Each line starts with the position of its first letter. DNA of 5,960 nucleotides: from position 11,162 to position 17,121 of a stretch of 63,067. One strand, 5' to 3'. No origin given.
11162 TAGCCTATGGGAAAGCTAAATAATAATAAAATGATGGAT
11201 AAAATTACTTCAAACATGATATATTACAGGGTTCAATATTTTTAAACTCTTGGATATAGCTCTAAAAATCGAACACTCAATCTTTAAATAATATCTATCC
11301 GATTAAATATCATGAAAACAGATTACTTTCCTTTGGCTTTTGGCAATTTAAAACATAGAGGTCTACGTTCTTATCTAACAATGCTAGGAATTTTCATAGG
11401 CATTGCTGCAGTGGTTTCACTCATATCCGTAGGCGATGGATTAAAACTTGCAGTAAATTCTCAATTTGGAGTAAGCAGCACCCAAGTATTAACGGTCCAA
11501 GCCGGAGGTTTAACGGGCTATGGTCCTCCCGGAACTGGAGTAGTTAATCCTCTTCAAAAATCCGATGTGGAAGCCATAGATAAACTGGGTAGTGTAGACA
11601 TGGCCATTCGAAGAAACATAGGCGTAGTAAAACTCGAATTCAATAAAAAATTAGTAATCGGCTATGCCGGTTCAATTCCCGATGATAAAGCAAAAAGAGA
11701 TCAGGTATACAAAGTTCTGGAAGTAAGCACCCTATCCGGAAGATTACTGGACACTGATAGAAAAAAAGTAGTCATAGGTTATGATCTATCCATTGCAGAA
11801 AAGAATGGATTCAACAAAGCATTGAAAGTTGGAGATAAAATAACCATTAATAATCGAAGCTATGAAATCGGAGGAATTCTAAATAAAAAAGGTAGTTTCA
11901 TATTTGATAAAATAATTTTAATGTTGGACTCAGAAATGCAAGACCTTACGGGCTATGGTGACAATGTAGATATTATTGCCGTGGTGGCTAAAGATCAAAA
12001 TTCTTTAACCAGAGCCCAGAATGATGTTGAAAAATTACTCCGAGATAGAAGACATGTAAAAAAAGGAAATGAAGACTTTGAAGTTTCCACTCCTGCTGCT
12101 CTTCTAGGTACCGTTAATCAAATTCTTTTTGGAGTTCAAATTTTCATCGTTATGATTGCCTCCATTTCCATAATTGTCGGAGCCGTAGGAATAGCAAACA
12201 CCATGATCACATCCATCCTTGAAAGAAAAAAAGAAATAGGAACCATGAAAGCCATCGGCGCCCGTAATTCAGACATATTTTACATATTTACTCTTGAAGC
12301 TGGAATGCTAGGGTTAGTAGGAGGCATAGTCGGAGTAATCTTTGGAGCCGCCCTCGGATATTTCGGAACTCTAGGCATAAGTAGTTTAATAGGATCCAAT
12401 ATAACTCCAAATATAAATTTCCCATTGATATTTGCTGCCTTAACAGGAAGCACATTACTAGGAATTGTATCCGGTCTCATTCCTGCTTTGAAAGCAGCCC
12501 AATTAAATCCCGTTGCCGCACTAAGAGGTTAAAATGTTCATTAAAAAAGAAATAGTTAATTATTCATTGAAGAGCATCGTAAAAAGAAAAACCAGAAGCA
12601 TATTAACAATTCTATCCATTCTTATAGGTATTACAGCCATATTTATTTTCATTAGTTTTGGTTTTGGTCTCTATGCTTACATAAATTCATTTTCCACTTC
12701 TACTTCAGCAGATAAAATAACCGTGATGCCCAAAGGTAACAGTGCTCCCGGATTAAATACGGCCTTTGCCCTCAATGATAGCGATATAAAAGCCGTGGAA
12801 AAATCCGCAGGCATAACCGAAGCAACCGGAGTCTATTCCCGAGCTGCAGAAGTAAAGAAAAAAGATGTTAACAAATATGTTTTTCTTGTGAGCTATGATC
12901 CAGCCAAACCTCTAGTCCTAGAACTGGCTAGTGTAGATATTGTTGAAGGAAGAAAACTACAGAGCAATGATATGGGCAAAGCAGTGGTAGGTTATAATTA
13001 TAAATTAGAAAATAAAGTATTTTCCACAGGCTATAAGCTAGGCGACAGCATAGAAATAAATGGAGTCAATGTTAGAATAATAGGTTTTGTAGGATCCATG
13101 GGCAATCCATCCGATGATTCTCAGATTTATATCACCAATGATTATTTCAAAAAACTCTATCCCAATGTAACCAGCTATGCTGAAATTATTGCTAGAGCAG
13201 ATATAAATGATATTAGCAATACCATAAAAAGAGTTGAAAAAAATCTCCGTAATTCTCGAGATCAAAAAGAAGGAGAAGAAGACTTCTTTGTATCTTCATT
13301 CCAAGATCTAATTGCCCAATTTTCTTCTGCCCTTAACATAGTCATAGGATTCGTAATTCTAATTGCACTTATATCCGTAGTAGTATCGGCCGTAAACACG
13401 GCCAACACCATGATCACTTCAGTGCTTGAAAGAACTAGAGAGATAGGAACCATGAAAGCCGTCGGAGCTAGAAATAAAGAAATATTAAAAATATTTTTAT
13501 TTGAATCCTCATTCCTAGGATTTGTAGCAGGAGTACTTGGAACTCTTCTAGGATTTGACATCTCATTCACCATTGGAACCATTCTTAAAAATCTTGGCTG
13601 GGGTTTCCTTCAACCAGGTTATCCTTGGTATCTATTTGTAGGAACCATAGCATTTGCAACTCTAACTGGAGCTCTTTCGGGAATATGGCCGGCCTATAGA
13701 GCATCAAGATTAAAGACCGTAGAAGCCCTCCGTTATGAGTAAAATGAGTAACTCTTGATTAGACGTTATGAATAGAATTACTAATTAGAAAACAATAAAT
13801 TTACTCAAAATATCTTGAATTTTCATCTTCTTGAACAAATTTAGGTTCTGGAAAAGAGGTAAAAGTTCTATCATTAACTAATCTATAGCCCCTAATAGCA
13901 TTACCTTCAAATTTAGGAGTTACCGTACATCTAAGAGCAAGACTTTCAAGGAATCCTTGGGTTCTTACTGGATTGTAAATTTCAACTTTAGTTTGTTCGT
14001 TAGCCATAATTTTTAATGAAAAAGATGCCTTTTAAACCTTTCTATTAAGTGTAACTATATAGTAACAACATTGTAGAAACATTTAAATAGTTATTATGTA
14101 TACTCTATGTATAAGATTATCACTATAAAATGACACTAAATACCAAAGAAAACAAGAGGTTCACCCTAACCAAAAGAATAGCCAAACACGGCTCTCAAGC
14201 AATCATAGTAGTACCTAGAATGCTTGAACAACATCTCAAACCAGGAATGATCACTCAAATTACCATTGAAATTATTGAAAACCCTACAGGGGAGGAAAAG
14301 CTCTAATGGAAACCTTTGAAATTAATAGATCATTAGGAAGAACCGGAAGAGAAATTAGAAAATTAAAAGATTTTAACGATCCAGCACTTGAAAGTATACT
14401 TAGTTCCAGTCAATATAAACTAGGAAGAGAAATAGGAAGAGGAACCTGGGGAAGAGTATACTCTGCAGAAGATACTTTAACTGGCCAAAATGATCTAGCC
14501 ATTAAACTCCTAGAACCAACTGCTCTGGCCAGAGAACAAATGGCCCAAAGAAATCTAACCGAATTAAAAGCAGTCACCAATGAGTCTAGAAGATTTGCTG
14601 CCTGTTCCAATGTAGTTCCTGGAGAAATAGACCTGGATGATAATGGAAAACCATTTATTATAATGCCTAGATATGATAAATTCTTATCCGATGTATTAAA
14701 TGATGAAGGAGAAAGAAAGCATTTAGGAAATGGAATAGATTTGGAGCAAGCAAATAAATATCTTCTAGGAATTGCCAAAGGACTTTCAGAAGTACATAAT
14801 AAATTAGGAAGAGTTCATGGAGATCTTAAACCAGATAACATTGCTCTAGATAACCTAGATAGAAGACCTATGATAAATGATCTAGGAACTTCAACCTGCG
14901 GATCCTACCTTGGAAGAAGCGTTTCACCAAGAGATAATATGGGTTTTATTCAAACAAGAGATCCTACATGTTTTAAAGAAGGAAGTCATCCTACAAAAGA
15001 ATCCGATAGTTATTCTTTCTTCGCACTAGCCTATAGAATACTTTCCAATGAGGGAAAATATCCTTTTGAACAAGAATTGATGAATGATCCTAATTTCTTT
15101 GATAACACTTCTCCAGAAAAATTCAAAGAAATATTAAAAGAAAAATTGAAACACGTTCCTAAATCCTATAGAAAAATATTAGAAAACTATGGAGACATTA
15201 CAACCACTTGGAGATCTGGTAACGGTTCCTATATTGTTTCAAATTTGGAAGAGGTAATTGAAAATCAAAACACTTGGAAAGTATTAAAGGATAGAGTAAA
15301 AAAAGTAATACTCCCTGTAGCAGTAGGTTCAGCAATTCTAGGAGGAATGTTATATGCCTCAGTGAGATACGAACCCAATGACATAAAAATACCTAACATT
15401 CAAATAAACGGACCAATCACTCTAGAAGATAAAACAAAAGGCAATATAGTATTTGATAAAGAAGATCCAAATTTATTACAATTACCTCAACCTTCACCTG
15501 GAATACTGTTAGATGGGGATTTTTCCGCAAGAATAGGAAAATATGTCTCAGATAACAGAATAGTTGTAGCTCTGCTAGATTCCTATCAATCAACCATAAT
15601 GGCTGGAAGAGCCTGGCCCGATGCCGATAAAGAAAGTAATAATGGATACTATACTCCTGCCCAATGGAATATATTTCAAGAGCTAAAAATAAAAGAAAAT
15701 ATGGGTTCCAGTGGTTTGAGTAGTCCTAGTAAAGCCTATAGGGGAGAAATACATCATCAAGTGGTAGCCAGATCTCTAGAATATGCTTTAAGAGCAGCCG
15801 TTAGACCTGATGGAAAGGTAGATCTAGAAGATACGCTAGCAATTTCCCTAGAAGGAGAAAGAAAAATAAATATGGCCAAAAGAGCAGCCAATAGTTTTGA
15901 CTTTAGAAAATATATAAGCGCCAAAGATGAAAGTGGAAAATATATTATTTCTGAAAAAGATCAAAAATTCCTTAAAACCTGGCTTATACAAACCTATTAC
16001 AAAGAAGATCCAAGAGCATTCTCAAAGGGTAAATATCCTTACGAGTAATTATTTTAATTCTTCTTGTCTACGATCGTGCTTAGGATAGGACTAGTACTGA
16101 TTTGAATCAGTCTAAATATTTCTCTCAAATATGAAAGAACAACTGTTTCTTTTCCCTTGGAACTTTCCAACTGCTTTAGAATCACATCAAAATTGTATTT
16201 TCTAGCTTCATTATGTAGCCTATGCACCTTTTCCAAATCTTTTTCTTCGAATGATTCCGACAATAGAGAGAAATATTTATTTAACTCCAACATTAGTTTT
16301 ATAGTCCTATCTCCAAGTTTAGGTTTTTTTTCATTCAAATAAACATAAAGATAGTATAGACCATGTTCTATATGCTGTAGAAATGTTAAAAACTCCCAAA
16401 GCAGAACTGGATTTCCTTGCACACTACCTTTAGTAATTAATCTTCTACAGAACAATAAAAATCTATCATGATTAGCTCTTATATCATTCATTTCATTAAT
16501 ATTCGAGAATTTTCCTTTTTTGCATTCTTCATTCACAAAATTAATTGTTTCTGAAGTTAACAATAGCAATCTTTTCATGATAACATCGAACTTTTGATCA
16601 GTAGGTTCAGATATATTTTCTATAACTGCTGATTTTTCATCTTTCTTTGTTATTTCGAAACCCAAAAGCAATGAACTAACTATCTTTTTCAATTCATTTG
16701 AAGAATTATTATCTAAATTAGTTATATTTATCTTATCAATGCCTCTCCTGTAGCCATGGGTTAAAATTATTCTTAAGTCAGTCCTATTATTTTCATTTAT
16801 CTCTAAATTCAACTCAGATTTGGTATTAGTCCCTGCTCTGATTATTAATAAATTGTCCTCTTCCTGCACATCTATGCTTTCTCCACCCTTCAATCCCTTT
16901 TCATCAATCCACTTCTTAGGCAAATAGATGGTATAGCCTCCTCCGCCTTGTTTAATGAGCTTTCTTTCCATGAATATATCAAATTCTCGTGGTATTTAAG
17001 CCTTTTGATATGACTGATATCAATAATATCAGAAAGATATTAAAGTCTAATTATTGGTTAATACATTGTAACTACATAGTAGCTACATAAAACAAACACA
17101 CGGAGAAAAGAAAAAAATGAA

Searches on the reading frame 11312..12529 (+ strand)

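Call 11: search_protein_families(library=ncbifam, max_evalue=0.001, proteins=[window:11312-12529:+])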
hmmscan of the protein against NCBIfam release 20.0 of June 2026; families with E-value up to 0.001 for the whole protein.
window:11312-12529:+ (406 aa): 9 families
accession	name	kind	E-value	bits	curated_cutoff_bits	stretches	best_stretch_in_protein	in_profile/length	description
NF007826.0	PRK10535.1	equivalog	2.2e-43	148.5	966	1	9-404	261-645/648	macrolide ABC transporter ATP-binding protein/permease MacB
TIGR03434.1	ADOP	subfamily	4.1e-20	71.5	622.3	1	131-405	117-400/803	ADOP family duplicated permease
TIGR02212.1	lolCE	equivalog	7.2e-15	54.8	362.45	1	179-405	179-409/411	lipoprotein-releasing ABC transporter permease subunit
NF038346.1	FtsX_actino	exception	6.1e-10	38.9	250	1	258-392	162-298/308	permease-like cell division protein FtsX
NF038347.1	FtsX_Gpos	exception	9.3e-10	38.3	225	1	262-344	158-236/296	permease-like cell division protein FtsX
TIGR00439.2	FtsX_Gneg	equivalog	9.6e-09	34.8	255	1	234-390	131-285/292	permease-like cell division protein FtsX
NF008357.0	PRK11146.1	exception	1.7e-06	27.1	439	1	184-403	187-410/414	lipoprotein-releasing ABC transporter permease subunit LolE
NF008076.0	PRK10814.1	exception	2.1e-06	27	473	0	281-405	269-397/399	lipoprotein-releasing ABC transporter permease subunit LolC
TIGR02213.1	lolE_release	exception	8.7e-06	24.8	540.35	1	184-404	184-408/411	lipoprotein-releasing ABC transporter permease subunit LolE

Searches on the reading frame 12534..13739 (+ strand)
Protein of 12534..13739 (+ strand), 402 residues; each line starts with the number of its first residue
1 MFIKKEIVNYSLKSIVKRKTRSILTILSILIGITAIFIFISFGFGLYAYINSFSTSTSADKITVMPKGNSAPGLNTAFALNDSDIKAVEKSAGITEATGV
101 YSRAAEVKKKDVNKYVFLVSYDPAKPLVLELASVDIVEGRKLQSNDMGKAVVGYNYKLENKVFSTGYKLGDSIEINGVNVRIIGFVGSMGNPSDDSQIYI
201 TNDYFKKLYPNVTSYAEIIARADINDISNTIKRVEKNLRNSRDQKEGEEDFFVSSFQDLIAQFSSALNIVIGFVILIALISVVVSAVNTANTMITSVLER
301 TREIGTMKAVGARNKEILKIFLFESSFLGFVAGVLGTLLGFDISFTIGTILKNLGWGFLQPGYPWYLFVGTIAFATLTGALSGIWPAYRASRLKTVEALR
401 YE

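Call 11: search_protein_families(library=ncbifam, max_evalue=0.001, proteins=[window:12534-13739:+])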
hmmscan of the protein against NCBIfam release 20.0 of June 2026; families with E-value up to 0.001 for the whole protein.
window:12534-13739:+ (402 aa): 9 families
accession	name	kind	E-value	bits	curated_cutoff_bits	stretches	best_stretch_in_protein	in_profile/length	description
NF007826.0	PRK10535.1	equivalog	5e-32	111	966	1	6-400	256-646/648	macrolide ABC transporter ATP-binding protein/permease MacB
TIGR03434.1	ADOP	subfamily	5e-24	84.4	622.3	1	9-400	6-400/803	ADOP family duplicated permease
TIGR02212.1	lolCE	equivalog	2e-15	56.6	362.45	1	231-402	226-411/411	lipoprotein-releasing ABC transporter permease subunit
NF038346.1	FtsX_actino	exception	6.4e-10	38.9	250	1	253-340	162-250/308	permease-like cell division protein FtsX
NF008076.0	PRK10814.1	exception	2.6e-09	36.6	473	1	275-402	269-399/399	lipoprotein-releasing ABC transporter permease subunit LolC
NF038347.1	FtsX_Gpos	exception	1.2e-08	34.7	225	1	257-339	158-236/296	permease-like cell division protein FtsX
TIGR02213.1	lolE_release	exception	1.5e-07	30.6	540.35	1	266-356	261-351/411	lipoprotein-releasing ABC transporter permease subunit LolE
TIGR00439.2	FtsX_Gneg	equivalog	7e-07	28.7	255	1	258-354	154-250/292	permease-like cell division protein FtsX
NF008357.0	PRK11146.1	exception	1.3e-06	27.6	439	1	268-354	266-352/414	lipoprotein-releasing ABC transporter permease subunit LolE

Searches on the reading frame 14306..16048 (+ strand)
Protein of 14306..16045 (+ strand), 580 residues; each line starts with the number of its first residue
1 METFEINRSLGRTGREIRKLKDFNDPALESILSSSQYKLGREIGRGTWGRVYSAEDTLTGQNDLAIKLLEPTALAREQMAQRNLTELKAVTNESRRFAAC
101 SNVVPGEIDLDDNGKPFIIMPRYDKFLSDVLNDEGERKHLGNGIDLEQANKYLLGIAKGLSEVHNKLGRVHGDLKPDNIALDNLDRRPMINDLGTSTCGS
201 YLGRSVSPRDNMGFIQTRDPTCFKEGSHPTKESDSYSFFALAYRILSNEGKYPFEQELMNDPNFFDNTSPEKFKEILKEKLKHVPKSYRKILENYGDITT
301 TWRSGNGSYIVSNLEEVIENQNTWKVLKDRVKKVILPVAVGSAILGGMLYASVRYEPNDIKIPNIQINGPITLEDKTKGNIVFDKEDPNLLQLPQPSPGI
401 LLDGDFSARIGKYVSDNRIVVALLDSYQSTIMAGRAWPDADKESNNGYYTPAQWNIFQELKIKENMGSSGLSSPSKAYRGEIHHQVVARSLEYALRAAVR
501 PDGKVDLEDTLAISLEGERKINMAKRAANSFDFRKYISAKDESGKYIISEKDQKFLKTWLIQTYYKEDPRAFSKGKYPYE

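Call 6: search_protein_families(library=pfam, max_evalue=0.1, proteins=[window:14306-16045:+])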
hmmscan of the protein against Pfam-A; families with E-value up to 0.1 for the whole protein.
window:14306-16045:+ (580 aa): 3 families
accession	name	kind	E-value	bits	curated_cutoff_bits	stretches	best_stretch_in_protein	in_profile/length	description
PF00069.31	Pkinase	-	3.8e-13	49.9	31.7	1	37-277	1-220/263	Protein kinase domain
PF07714.23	PK_Tyr_Ser-Thr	-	4.4e-07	29.9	23.1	1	38-256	2-207/258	Protein tyrosine and serine/threonine kinase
PF01636.29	APH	-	0.02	15.1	23.2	0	165-199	166-200/239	Phosphotransferase enzyme family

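Call 93: search_protein_families(library=pfam, max_evalue=0.05, proteins=[L048:369-1124:+, L048:1626-2375:+, L048:2805-3170:+, L048:5318-5815:+])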
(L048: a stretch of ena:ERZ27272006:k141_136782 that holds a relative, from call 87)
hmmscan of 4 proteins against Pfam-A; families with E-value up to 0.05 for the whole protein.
L048:369-1124:+ (252 aa): 0 families

L048:1626-2375:+ (250 aa): 21 families
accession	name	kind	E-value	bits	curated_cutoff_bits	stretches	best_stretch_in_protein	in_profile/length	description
PF08241.18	Methyltransf_11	-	1e-19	71.4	21.2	1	41-137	1-95/95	Methyltransferase domain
PF13649.12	Methyltransf_25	-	4.3e-18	66.2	27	1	40-133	1-97/97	Methyltransferase domain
PF13847.12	Methyltransf_31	-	1.8e-16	60.6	27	1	36-139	3-111/145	Methyltransferase domain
PF13489.12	Methyltransf_23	-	4.6e-14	52.9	27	1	29-153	13-127/164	Methyltransferase domain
PF08242.18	Methyltransf_12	-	1.4e-12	48.6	30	1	41-135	1-98/98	Methyltransferase domain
PF05175.20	MTS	-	2.1e-07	31.2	23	1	32-138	27-139/170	Methyltransferase small domain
PF01209.24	Ubie_methyltran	-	8.9e-07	28.9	20.1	1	30-137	41-151/233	ubiE/COQ5 methyltransferase family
PF05219.18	DREV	-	1.9e-06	27.6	26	1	34-157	92-207/265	DREV methyltransferase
PF08003.17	Methyltransf_9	-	4.5e-06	26.3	23.8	1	31-137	110-217/315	Protein of unknown function (DUF1698)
PF07021.18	MetW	-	1.3e-05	25.4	21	1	36-130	13-103/193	Methionine biosynthesis protein MetW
PF01728.25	FtsJ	-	1.9e-05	25.1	24.1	1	34-97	20-80/181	FtsJ-like methyltransferase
PF02353.26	CMAS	-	0.00071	19.4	27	1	36-138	62-165/273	Mycolic acid cyclopropane synthetase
PF13679.12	Methyltransf_32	-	0.00072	20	27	1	37-81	26-76/143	Methyltransferase domain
PF03848.20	TehB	-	0.0009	19.2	20.4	1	35-114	29-107/193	Tellurite resistance protein TehB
PF01135.25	PCMT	-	0.0027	18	20.3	1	28-77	65-117/210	Protein-L-isoaspartate(D-aspartate) O-methyltransferase (PCMT)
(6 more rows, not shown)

L048:2805-3170:+ (122 aa): 0 families

L048:5318-5815:+ (166 aa): 0 families

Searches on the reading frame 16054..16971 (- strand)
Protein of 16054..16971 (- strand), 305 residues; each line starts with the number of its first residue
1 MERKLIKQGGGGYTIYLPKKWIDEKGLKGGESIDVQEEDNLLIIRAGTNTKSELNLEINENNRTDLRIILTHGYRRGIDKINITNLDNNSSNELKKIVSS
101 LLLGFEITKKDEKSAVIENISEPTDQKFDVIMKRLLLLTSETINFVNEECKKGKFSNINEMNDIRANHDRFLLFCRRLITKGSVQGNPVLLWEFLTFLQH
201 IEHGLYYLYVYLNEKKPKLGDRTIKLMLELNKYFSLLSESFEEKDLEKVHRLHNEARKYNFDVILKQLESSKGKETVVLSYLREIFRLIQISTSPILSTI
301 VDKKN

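Call 6: search_protein_families(library=pfam, max_evalue=0.1, proteins=[window:16054-16971:-])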
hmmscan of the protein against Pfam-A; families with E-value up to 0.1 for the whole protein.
window:16054-16971:- (305 aa): 1 family
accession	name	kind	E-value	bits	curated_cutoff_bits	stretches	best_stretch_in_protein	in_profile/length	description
PF04014.23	MazE_antitoxin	-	4.1e-05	23.9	24.7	1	6-46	1-42/48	Antidote-toxin recognition MazE, bacterial antitoxin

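Call 16: search_protein_families(library=ncbifam, max_evalue=0.01, proteins=[window:16054-16971:-])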
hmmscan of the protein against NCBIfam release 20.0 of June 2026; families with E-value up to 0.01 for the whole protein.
window:16054-16971:- (305 aa): 1 family
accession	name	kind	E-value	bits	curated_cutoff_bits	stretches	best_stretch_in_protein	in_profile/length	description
TIGR01439.1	lp_hng_hel_AbrB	domain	0.0077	15.9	28.3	0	15-45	10-42/44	transcriptional regulator, AbrB family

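Call 86: list_cluster_members(proteins=[window:16054-16971:-, window:14306-16048:+, window:30230-30655:-, window:30738-31523:+, window:19490-19963:+, window:21008-21787:+, window:22771-23796:+, window:25587-26189:+, window:27582-28337:+, window:29493-30209:+])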
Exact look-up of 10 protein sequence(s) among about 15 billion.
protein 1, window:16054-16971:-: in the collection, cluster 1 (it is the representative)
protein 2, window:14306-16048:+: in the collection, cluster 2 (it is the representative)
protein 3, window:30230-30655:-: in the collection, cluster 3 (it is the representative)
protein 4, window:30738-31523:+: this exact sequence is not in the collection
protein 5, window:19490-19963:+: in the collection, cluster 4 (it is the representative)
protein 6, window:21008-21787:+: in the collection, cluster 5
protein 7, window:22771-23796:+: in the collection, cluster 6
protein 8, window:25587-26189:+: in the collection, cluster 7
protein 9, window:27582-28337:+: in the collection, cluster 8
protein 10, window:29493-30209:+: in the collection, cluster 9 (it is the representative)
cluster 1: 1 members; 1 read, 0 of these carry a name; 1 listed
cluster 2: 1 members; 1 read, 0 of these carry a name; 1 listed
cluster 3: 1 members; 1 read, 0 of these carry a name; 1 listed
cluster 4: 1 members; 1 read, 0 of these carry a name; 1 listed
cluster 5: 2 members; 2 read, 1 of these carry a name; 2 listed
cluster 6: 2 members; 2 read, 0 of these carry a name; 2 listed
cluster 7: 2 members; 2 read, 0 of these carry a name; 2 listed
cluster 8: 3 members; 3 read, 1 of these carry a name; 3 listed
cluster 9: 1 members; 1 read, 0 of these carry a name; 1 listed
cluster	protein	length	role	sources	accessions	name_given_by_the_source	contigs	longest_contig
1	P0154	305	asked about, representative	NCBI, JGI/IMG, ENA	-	-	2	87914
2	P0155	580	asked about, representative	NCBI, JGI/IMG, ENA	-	-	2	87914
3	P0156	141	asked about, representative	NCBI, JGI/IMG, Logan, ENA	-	-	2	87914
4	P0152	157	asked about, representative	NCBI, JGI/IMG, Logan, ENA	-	-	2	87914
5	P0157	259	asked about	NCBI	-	-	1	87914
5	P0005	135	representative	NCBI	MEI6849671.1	MAG: hypothetical protein WCK29_01405, partial [archaeon]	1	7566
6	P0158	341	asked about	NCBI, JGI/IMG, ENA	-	-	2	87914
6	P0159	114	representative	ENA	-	-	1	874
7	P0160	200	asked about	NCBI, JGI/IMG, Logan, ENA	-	-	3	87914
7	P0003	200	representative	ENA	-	-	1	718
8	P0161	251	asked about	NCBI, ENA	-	-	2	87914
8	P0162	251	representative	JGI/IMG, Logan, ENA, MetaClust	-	\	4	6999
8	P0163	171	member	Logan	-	-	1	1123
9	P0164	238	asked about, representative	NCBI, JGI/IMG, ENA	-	-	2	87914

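Call 87: find_encoding_contigs(protein=P0162, flank=10000, max_places=6)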
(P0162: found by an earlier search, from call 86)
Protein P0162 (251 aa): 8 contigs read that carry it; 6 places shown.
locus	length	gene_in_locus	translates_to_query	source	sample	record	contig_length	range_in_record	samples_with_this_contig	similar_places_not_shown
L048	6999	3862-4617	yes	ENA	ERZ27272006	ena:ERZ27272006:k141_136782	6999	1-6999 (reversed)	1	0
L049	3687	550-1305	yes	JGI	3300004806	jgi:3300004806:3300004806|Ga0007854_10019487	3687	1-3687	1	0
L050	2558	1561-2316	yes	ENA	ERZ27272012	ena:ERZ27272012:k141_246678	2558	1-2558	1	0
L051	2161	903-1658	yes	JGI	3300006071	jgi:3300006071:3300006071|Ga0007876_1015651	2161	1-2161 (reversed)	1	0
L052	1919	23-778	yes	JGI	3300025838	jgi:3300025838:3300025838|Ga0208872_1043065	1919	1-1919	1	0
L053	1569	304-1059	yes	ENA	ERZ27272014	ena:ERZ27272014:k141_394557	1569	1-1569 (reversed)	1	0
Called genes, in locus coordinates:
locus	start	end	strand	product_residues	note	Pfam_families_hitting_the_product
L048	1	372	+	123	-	?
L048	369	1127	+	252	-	-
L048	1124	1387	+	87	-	-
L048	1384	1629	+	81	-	-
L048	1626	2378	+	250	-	PF01209:Ubie_methyltran (weak), PF13489:Methyltransf_23, PF05175:MTS, PF05219:DREV (weak), PF13649:Methyltransf_25, PF13847:Methyltransf_31, PF08241:Methyltransf_11, PF08242:Methyltransf_12, +3 more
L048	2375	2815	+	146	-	-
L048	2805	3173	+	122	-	-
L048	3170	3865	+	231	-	PF05175:MTS, PF06325:PrmA, PF13847:Methyltransf_31 (weak)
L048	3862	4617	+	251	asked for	PF10294:Methyltransf_16, PF03602:Cons_hypoth95 (weak), PF05175:MTS, PF13489:Methyltransf_23 (weak), PF06325:PrmA, PF08241:Methyltransf_11, PF13649:Methyltransf_25, PF13847:Methyltransf_31, +1 more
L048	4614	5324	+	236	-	PF13489:Methyltransf_23, PF05175:MTS (weak), PF13847:Methyltransf_31, PF08241:Methyltransf_11, PF08242:Methyltransf_12, PF13649:Methyltransf_25, PF01739:CheR (faint)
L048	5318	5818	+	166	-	-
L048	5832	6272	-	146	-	PF00293:NUDIX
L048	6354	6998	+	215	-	?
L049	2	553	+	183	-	?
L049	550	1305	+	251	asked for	PF10294:Methyltransf_16, PF03602:Cons_hypoth95 (weak), PF05175:MTS, PF13489:Methyltransf_23 (weak), PF06325:PrmA, PF08241:Methyltransf_11, PF13649:Methyltransf_25, PF13847:Methyltransf_31, +1 more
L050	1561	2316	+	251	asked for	PF10294:Methyltransf_16, PF03602:Cons_hypoth95 (weak), PF05175:MTS, PF13489:Methyltransf_23 (weak), PF06325:PrmA, PF08241:Methyltransf_11, PF13649:Methyltransf_25, PF13847:Methyltransf_31, +1 more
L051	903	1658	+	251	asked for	PF10294:Methyltransf_16, PF03602:Cons_hypoth95 (weak), PF05175:MTS, PF13489:Methyltransf_23 (weak), PF06325:PrmA, PF08241:Methyltransf_11, PF13649:Methyltransf_25, PF13847:Methyltransf_31, +1 more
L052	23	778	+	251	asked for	PF10294:Methyltransf_16, PF03602:Cons_hypoth95 (weak), PF05175:MTS, PF13489:Methyltransf_23 (weak), PF06325:PrmA, PF08241:Methyltransf_11, PF13649:Methyltransf_25, PF13847:Methyltransf_31, +1 more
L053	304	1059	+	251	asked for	PF10294:Methyltransf_16, PF03602:Cons_hypoth95 (weak), PF05175:MTS, PF13489:Methyltransf_23 (weak), PF06325:PrmA, PF08241:Methyltransf_11, PF13649:Methyltransf_25, PF13847:Methyltransf_31, +1 more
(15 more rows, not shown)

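Call 93: search_protein_families(library=pfam, max_evalue=0.05, proteins=[L048:369-1124:+, L048:1626-2375:+, L048:2805-3170:+, L048:5318-5815:+])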
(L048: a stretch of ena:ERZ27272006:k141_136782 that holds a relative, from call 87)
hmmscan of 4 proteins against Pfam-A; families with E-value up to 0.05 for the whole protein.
L048:369-1124:+ (252 aa): 0 families

L048:1626-2375:+ (250 aa): 21 families
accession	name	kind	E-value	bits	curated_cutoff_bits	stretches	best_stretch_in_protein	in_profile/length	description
PF08241.18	Methyltransf_11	-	1e-19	71.4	21.2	1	41-137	1-95/95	Methyltransferase domain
PF13649.12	Methyltransf_25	-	4.3e-18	66.2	27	1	40-133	1-97/97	Methyltransferase domain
PF13847.12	Methyltransf_31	-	1.8e-16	60.6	27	1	36-139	3-111/145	Methyltransferase domain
PF13489.12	Methyltransf_23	-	4.6e-14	52.9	27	1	29-153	13-127/164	Methyltransferase domain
PF08242.18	Methyltransf_12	-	1.4e-12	48.6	30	1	41-135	1-98/98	Methyltransferase domain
PF05175.20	MTS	-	2.1e-07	31.2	23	1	32-138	27-139/170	Methyltransferase small domain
PF01209.24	Ubie_methyltran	-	8.9e-07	28.9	20.1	1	30-137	41-151/233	ubiE/COQ5 methyltransferase family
PF05219.18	DREV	-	1.9e-06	27.6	26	1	34-157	92-207/265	DREV methyltransferase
PF08003.17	Methyltransf_9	-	4.5e-06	26.3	23.8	1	31-137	110-217/315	Protein of unknown function (DUF1698)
PF07021.18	MetW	-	1.3e-05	25.4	21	1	36-130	13-103/193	Methionine biosynthesis protein MetW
PF01728.25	FtsJ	-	1.9e-05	25.1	24.1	1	34-97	20-80/181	FtsJ-like methyltransferase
PF02353.26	CMAS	-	0.00071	19.4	27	1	36-138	62-165/273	Mycolic acid cyclopropane synthetase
PF13679.12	Methyltransf_32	-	0.00072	20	27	1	37-81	26-76/143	Methyltransferase domain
PF03848.20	TehB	-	0.0009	19.2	20.4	1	35-114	29-107/193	Tellurite resistance protein TehB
PF01135.25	PCMT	-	0.0027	18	20.3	1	28-77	65-117/210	Protein-L-isoaspartate(D-aspartate) O-methyltransferase (PCMT)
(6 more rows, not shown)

L048:2805-3170:+ (122 aa): 0 families

L048:5318-5815:+ (166 aa): 0 families
